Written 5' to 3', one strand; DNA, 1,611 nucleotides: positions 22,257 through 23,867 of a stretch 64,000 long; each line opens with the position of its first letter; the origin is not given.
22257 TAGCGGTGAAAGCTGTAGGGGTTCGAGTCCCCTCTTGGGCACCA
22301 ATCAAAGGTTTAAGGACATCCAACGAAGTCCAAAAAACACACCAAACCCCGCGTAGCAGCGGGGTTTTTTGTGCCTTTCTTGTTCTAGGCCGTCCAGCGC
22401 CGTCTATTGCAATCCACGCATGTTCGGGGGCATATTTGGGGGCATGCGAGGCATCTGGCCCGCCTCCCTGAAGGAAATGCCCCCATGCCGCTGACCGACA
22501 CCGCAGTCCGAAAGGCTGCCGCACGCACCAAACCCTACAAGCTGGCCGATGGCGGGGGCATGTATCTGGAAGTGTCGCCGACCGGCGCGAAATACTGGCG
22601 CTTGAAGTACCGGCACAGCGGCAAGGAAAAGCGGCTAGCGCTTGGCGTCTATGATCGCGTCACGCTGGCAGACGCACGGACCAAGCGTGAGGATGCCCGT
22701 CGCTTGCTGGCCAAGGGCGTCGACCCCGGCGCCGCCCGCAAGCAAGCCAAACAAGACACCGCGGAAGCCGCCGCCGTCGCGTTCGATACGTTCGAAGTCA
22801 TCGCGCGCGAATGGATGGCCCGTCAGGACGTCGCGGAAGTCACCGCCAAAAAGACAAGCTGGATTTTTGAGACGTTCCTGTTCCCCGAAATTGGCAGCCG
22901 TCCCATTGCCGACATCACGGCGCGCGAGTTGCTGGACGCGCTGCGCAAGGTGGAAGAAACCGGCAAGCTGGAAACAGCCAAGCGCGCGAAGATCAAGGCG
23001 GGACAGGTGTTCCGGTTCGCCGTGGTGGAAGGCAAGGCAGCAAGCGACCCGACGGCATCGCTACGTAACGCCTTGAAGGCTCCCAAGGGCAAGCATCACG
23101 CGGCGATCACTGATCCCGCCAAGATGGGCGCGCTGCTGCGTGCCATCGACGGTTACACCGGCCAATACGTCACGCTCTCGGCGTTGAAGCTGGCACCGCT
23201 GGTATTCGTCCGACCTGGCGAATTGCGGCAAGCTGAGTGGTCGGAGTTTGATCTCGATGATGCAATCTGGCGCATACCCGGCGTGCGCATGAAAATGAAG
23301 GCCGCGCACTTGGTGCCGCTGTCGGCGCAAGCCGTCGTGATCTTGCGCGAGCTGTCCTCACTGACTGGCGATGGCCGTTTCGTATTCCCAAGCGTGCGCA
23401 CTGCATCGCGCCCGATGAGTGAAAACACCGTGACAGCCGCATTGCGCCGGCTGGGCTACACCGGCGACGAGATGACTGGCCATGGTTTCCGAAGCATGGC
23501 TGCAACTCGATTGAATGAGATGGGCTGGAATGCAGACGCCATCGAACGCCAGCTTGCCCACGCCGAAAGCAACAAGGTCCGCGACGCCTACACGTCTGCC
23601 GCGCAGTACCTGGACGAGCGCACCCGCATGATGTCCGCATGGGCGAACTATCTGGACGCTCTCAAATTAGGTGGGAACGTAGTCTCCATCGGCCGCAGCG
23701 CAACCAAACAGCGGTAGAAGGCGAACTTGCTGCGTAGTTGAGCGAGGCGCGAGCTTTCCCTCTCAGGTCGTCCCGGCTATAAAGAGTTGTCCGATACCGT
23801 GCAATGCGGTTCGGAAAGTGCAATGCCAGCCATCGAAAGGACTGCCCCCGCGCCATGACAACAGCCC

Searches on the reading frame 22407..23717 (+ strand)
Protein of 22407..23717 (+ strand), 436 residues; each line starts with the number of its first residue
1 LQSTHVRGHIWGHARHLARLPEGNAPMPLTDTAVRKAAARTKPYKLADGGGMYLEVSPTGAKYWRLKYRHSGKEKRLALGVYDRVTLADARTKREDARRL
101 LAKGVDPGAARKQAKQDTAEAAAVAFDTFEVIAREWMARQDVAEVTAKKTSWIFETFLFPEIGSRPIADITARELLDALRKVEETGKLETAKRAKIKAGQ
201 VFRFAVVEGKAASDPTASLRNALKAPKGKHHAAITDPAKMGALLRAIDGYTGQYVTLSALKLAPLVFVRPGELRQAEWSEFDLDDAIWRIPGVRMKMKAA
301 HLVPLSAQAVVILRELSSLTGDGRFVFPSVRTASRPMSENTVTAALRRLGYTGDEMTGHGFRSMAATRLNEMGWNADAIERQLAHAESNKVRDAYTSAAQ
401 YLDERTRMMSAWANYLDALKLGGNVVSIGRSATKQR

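Call 50: search_protein_families(library=pfam, proteins=[window:22407-23717:+], max_evalue=0.001)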
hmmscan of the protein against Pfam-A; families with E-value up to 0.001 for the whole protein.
window:22407-23717:+ (436 aa): 3 families
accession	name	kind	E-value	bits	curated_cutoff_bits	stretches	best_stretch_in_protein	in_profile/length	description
PF22022.2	Phage_int_M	-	4.4e-29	101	27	1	129-222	1-96/96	Phage integrase central domain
PF13356.12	Arm-DNA-bind_3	-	1.5e-27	96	27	1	29-114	1-83/83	Arm DNA-binding domain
PF00589.27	Phage_integrase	-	4.4e-25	88.9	27.1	1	239-399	7-169/172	Phage integrase family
